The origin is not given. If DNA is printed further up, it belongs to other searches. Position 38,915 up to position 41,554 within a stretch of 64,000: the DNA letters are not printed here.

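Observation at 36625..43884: Operon of two paralogous ~750-800 aa lipoproteins of unknown function plus a BNR-repeat T9SS cargo, behind a near-consensus promoter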

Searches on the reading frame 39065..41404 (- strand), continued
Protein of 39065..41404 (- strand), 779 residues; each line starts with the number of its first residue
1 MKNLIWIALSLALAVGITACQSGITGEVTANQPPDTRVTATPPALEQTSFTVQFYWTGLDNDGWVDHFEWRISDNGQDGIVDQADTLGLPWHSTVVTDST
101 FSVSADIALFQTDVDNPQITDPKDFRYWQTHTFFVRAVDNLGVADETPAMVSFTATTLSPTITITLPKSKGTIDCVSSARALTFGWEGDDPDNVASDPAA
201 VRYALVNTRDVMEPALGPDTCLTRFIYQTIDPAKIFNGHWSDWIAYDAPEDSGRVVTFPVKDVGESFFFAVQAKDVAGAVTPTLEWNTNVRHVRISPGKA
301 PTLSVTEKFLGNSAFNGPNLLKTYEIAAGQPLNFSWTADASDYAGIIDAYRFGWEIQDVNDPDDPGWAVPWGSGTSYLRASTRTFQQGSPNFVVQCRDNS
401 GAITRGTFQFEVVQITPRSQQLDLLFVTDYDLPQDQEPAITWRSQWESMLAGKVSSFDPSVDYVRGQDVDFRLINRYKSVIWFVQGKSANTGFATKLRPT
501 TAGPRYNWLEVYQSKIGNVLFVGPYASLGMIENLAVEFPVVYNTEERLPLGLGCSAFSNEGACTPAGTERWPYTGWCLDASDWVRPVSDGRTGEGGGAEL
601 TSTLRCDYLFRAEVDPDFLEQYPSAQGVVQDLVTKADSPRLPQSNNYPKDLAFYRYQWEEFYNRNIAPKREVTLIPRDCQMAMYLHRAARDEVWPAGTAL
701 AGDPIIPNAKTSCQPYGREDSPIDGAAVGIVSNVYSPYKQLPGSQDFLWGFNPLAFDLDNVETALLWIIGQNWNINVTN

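Call 51: find_related_loci(query=A2, collection=genome_contigs, flank=10000)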
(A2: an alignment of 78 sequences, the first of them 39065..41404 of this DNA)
Query A2 (779 aa) in genome_contigs; peptide patterns used: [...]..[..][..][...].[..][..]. (x = any residue, [..] = any of these).
193 stretches matched a pattern; 170 encode a relative of the query (tblastn E <= 1e-3); the best 80 are kept; 77 distinct loci.
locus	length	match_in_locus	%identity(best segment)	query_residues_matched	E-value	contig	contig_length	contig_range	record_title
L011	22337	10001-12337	83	1-779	0e+0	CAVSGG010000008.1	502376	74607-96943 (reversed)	MAG: Candidatus Krumholzibacteriota bacterium isolate MFD05684.bin.2.283 genome assembly, contig: contig_65836, whole ge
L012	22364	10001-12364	62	1-779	0e+0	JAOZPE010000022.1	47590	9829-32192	MAG: Candidatus Krumholzibacteriia bacterium isolate GMC4.metabat2.160 GMC4_331_length_47590_cov_11.019081, whole genome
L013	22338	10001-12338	86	1-779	0e+0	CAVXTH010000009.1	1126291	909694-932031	MAG: Candidatus Krumholzibacteriota bacterium isolate MFD05684.bin.1.347 genome assembly, contig: contig_69965, whole ge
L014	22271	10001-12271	49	10-776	0e+0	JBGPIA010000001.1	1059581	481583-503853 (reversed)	MAG: Candidatus Krumholzibacteriia bacterium isolate OBJ_0618_7090110_345 k141_502799_length_1059581_cov_27.6477, whole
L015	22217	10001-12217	49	26-775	0e+0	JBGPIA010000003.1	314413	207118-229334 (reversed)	MAG: Candidatus Krumholzibacteriia bacterium isolate OBJ_0618_7090110_345 k141_6693531_length_314413_cov_23.0539, whole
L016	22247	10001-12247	45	11-777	0e+0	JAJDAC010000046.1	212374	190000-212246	MAG: Candidatus Krumholzibacteriota bacterium isolate OFTM315 OFTM315_45, whole genome shotgun sequence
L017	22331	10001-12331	45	1-777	0e+0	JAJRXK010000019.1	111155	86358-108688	MAG: Candidatus Krumholzibacteriota bacterium isolate Dive96_bin3.147 k141_1055607, whole genome shotgun sequence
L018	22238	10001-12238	44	7-779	0e+0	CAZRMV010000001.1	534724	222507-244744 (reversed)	MAG TPA_asm: uncultured bacterium isolate binchicken_co172_156 genome assembly, contig: NODE_1_length_534724_cov_83.3044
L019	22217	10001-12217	44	24-777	0e+0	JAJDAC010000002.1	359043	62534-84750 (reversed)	MAG: Candidatus Krumholzibacteriota bacterium isolate OFTM315 OFTM315_1, whole genome shotgun sequence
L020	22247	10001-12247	42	6-779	0e+0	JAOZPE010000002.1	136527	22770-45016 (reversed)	MAG: Candidatus Krumholzibacteriia bacterium isolate GMC4.metabat2.160 GMC4_26_length_136527_cov_10.931510, whole genome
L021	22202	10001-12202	34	7-777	1e-108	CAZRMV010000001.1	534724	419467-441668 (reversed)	MAG TPA_asm: uncultured bacterium isolate binchicken_co172_156 genome assembly, contig: NODE_1_length_534724_cov_83.3044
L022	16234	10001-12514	31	4-778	2e-103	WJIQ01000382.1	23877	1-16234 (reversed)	MAG: bacterium isolate Bin_270 k141_4417311, whole genome shotgun sequence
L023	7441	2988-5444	33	7-775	2e-101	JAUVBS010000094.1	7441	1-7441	MAG: bacterium isolate CSMAG_251 CSMAG_251_k127_6175462_length_7441_cov_10.0000, whole genome shotgun sequence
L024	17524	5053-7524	33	24-775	6e-100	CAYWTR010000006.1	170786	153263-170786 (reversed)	MAG TPA_asm: uncultured Fibrobacteraceae bacterium isolate binchicken_co277_105 genome assembly, contig: NODE_199_length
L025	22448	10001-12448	32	24-775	9e-99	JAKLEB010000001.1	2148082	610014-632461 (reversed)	MAG: Candidatus Krumholzibacteriota bacterium isolate RA.bin123 RA.bin123_1, whole genome shotgun sequence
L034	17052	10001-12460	31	7-777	4e-92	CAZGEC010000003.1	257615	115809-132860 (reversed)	MAG TPA_asm: uncultured Fibrobacteraceae bacterium isolate binchicken_co150_468 genome assembly, contig: NODE_17_length_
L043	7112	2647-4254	34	5-539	6e-69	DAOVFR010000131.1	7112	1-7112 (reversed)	MAG TPA_asm: Candidatus Krumholzibacteriota bacterium isolate CSMAG_1114 CSMAG_1114_k141_322709_length_7112_cov_7.0000,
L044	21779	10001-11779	33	1-595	5e-69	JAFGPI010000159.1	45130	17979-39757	MAG: Candidatus Krumholzibacteriota bacterium isolate Zod_Metabat.682 k87_9051251, whole genome shotgun sequence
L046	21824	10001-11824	33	5-620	5e-70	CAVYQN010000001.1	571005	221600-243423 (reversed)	MAG: Candidatus Krumholzibacteria bacterium isolate MFD04716.bin.2.305 genome assembly, contig: contig_10167, whole geno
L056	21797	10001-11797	31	1-582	2e-65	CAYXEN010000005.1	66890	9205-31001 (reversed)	MAG TPA_asm: uncultured bacterium isolate binchicken_co172_248 genome assembly, contig: NODE_203_length_66890_cov_10.025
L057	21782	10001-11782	31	1-594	5e-65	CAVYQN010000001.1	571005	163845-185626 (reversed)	MAG: Candidatus Krumholzibacteria bacterium isolate MFD04716.bin.2.305 genome assembly, contig: contig_10167, whole geno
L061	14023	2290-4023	33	2-584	5e-64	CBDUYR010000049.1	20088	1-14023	MAG TPA_asm: uncultured bacterium isolate SRR21487739_maxbin2_12 genome assembly, contig: ERZ25074848.138, whole genome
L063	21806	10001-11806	32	1-591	3e-64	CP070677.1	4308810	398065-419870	MAG: Candidatus Latescibacterota bacterium isolate bin70 chromosome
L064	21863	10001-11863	30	5-604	2e-63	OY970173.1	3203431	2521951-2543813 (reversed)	MAG: Candidatus Latescibacteria bacterium isolate MFD02242.bin.1.32 genome assembly, chromosome: 1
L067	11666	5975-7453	34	1-497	3e-62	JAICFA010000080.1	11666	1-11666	MAG: Candidatus Krumholzibacteriia bacterium isolate BD_ISSM_2_bin.43 k141_113043_length_11666_cov_7.8910, whole genome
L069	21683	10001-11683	31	21-586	1e-61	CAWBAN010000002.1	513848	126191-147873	MAG: uncultured bacterium isolate MFD02979.bin.1.41 genome assembly, contig: contig_126358, whole genome shotgun sequenc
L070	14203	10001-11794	32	1-593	1e-62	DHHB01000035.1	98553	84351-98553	MAG TPA_asm: bacterium UBP1_UBA4783 isolate UBA4783 UBA4783_contig_1453, whole genome shotgun sequence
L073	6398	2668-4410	31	4-586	2e-61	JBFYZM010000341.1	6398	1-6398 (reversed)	MAG: Candidatus Krumholzibacteriota bacterium isolate PPR_0435 k121_3808987, whole genome shotgun sequence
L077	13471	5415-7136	31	19-584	2e-60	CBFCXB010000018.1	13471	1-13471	MAG TPA_asm: uncultured bacterium isolate ERR13917544_metabat2_3 genome assembly, contig: ERZ26802894.1237, whole genome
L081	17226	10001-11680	30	17-582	2e-59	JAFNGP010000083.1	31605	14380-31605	Bacterium isolate bin_45 PROKKA_contig000083, whole genome shotgun sequence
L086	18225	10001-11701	32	8-582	9e-60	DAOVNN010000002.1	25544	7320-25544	MAG TPA_asm: Candidatus Krumholzibacteriota bacterium isolate CSMAG_1498 CSMAG_1498_k141_96070_length_25544_cov_14.8879,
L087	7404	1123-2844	30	9-584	2e-59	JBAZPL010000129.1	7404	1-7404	MAG: Candidatus Krumholzibacteriia bacterium isolate SO_2017_SWC_29 scaffold_8554_c1_LP-4_2017, whole genome shotgun seq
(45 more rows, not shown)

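Call 56: search_protein_families(library=pfam, proteins=[L044:12226-13593:+, L063:3478-4986:+, L057:12276-13631:+, L044:5665-7713:+, L044:7949-9931:+], max_evalue=0.01)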
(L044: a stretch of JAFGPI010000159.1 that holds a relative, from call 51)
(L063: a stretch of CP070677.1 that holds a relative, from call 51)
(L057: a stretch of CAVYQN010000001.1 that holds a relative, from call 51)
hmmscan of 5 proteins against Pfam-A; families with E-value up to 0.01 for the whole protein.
L044:12226-13593:+ (456 aa): 0 families

L063:3478-4986:+ (503 aa): 2 families
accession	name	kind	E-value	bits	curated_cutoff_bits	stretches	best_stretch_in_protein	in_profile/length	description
PF13585.12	CHU_C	-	0.00082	19.9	27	1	432-492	17-75/86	CHU_C Type IX secretion signal domain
PF18962.6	Por_Secre_tail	-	0.0074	17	27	0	439-501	19-75/75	Secretion system C-terminal sorting domain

L057:12276-13631:+ (452 aa): 1 family
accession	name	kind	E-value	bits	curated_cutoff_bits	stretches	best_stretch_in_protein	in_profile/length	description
PF13585.12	CHU_C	-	0.0035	17.9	27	0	386-439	27-73/86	CHU_C Type IX secretion signal domain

L044:5665-7713:+ (683 aa): 0 families

L044:7949-9931:+ (661 aa): 0 families

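Call 72: search_protein_families(library=pfam, proteins=[L044:13895-14815:+, L044:14878-16668:+, L063:16480-20358:+, L063:13362-14123:+], max_evalue=0.001)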
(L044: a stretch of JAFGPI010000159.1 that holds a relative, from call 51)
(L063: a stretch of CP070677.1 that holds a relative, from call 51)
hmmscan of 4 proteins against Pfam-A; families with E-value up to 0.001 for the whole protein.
L044:13895-14815:+ (306 aa): 2 families
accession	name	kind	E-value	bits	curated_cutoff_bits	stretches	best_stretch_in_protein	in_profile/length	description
PF14505.12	DUF4438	-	1.2e-52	177.7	24.9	1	29-164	1-134/135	Domain of unknown function (DUF4438), N-terminal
PF20999.2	DUF4438_C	-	1.7e-44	151.1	27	1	166-289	1-124/124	Domain of unknown function (DUF4438), C-terminal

L044:14878-16668:+ (596 aa): 2 families
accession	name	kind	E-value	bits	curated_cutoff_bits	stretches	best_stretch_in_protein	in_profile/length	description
PF00082.27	Peptidase_S8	-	1.2e-42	146.6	21.8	1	223-488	3-288/288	Subtilase family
PF18962.6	Por_Secre_tail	-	0.00027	21.6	27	0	513-593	2-74/75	Secretion system C-terminal sorting domain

L063:16480-20358:+ (1292 aa): 6 families
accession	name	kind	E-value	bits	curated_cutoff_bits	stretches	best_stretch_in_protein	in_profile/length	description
PF00562.33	RNA_pol_Rpb2_6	-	1.4e-134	449.4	23.4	1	699-1214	2-373/373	RNA polymerase Rpb2, domain 6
PF04561.19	RNA_pol_Rpb2_2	-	2.2e-31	109.4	21.7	2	324-434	84-190/190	RNA polymerase Rpb2, domain 2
PF04565.21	RNA_pol_Rpb2_3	-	1.4e-29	102.4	21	1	494-562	1-68/68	RNA polymerase Rpb2, domain 3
PF04560.25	RNA_pol_Rpb2_7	-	7.5e-28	97.2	32.1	1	1216-1290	1-85/87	RNA polymerase Rpb2, domain 7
PF10385.14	RNA_pol_Rpb2_45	-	7.6e-26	90.4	28.2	1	572-637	1-66/66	RNA polymerase beta subunit external 1 domain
PF04563.20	RNA_pol_Rpb2_1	-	1.7e-24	87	28.2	1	50-480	2-202/203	RNA polymerase beta subunit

L063:13362-14123:+ (253 aa): 2 families
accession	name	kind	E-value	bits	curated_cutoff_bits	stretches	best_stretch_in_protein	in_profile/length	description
PF02357.24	NusG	-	1.3e-30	106.2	22.2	1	80-184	1-93/93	Transcription termination factor nusG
PF00467.35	KOW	-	7e-05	22.9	22.3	1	203-234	2-31/32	KOW motif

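Call 74: search_protein_families(library=ncbifam, proteins=[L044:12271-13596:+, L063:3505-4989:+, L057:12276-13631:+, L056:12283-13638:+, L061:4585-5925:+], max_evalue=0.01)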
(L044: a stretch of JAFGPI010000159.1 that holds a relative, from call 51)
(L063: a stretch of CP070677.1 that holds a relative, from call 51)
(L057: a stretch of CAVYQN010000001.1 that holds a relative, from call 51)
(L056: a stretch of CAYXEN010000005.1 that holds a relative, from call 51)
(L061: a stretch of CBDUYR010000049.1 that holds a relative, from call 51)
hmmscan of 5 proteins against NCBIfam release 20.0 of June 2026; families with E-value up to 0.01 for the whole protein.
L044:12271-13596:+ (441 aa): 2 families
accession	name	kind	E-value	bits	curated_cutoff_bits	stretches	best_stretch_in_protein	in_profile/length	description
NF052228.1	T9SS_PorZ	equivalog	4.1e-08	32.1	260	1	332-431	665-746/757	type IX secretion system anionic LPS delivery protein PorZ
NF033707.1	T9SS_sortase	equivalog_domain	2.2e-06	25.6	420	1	319-426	978-1076/1095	type IX secretion system sortase PorU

L063:3505-4989:+ (494 aa): 4 families
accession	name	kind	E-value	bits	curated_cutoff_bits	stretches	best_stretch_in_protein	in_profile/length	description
NF052228.1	T9SS_PorZ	equivalog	4.7e-12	45.2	260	1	388-494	664-757/757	type IX secretion system anionic LPS delivery protein PorZ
NF033707.1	T9SS_sortase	equivalog_domain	3.8e-05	21.5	420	1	390-481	992-1078/1095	type IX secretion system sortase PorU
TIGR04183.1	Por_Secre_tail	domain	0.00013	21.8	23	1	425-492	13-71/72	T9SS type A sorting domain-containing protein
NF052323.1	T9SSA_dep_M6i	equivalog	0.0028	15.7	600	1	427-492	975-1038/1043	T9SS-dependent M6-like inactivated metalloprotease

L057:12276-13631:+ (452 aa): 4 families
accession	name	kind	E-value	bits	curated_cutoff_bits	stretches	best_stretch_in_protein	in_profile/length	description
NF052228.1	T9SS_PorZ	equivalog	3.3e-08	32.5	260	1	345-452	666-757/757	type IX secretion system anionic LPS delivery protein PorZ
NF033707.1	T9SS_sortase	equivalog_domain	6.1e-06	24.2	420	1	343-439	990-1078/1095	type IX secretion system sortase PorU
NF052323.1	T9SSA_dep_M6i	equivalog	7.6e-05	20.8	600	1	383-451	976-1039/1043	T9SS-dependent M6-like inactivated metalloprotease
TIGR04183.1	Por_Secre_tail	domain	0.0045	16.9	23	0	380-450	13-71/72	T9SS type A sorting domain-containing protein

L056:12283-13638:+ (452 aa): 6 families
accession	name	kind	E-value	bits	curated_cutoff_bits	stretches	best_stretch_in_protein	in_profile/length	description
NF052228.1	T9SS_PorZ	equivalog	3.7e-11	42.2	260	1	347-451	665-756/757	type IX secretion system anionic LPS delivery protein PorZ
NF033707.1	T9SS_sortase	equivalog_domain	6e-07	27.5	420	1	342-450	984-1094/1095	type IX secretion system sortase PorU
TIGR04183.1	Por_Secre_tail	domain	0.00014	21.8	23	1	381-450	7-71/72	T9SS type A sorting domain-containing protein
NF009453.0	PRK12813.1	equivalog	0.00032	20.3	264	1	391-444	126-179/223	flagellar basal body rod modification protein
NF052323.1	T9SSA_dep_M6i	equivalog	0.0013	16.8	600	1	368-451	958-1039/1043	T9SS-dependent M6-like inactivated metalloprotease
NF005176.1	PRK06655.1-1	equivalog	0.003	17.5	230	1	389-442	97-154/197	flagellar hook assembly protein FlgD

L061:4585-5925:+ (447 aa): 4 families
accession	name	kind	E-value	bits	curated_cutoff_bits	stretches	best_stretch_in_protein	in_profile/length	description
NF052228.1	T9SS_PorZ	equivalog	8.9e-10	37.6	260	1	339-445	665-755/757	type IX secretion system anionic LPS delivery protein PorZ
NF033707.1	T9SS_sortase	equivalog_domain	4.3e-06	24.6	420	1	332-433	984-1077/1095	type IX secretion system sortase PorU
NF052323.1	T9SSA_dep_M6i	equivalog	0.0002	19.5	600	1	380-444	978-1037/1043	T9SS-dependent M6-like inactivated metalloprotease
TIGR04183.1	Por_Secre_tail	domain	0.0065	16.4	23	1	375-445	13-71/72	T9SS type A sorting domain-containing protein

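Call 82: fold_search(model_id=the predicted structure, library=viral)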
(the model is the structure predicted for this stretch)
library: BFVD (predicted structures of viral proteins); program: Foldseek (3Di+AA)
matches with E <= 10: 1096; with E <= 0.001: 270
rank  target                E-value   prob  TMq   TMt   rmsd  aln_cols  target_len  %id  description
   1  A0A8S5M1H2            2.8e-11  1.00  0.13  0.11  22.3       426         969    9  Uncharacterized protein [Siphoviridae sp. ctLAw30]
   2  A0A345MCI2            2.0e-10  1.00  0.20  0.18  14.3       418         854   13  Minor tail protein [Gordonia phage Teatealatte]
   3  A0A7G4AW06            3.0e-10  1.00  0.19  0.15  14.9       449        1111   12  Minor tail protein [Streptomyces phage Coruscant]
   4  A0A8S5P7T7            7.6e-10  1.00  0.16  0.15  13.8       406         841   14  FN3 [Siphoviridae sp. ctmYS12]
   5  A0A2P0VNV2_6          9.4e-10  1.00  0.13  0.08  18.8       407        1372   14  Fibronectin type III domain-containing protein [Tetraselmis virus 1]
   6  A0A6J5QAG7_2          1.1e-09  1.00  0.14  0.13  14.4       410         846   18  Tip attachment protein J [uncultured Caudovirales phage]
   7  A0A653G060            1.7e-09  1.00  0.11  0.15  19.2       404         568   12  (no name in the UniProt tables at hand)
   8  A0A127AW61            2.0e-09  1.00  0.15  0.16  18.4       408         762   13  Putative regulator of chromosome condensation [Bacillus phage SP-15]
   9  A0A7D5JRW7            2.7e-09  1.00  0.18  0.11  12.8       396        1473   15  (no name in the UniProt tables at hand)
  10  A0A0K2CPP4            2.7e-09  1.00  0.15  0.13  16.2       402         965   13  LamG-like jellyroll fold domain-containing protein [Brevibacillus phage SecTim467]
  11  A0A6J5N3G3            2.8e-09  1.00  0.11  0.11  19.6       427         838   15  Tip attachment protein J [uncultured Caudovirales phage]
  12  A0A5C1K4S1            3.2e-09  1.00  0.17  0.17  13.4       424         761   14  (no name in the UniProt tables at hand)
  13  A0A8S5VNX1            3.2e-09  1.00  0.11  0.17  20.2       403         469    8  (no name in the UniProt tables at hand)
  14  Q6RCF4                4.2e-09  1.00  0.16  0.17  11.6       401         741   10  Ig-like domain-containing protein [Vibrio phage VP2]
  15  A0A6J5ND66            4.4e-09  1.00  0.15  0.24  15.4       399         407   12  Fibronectin type III [uncultured Caudovirales phage]
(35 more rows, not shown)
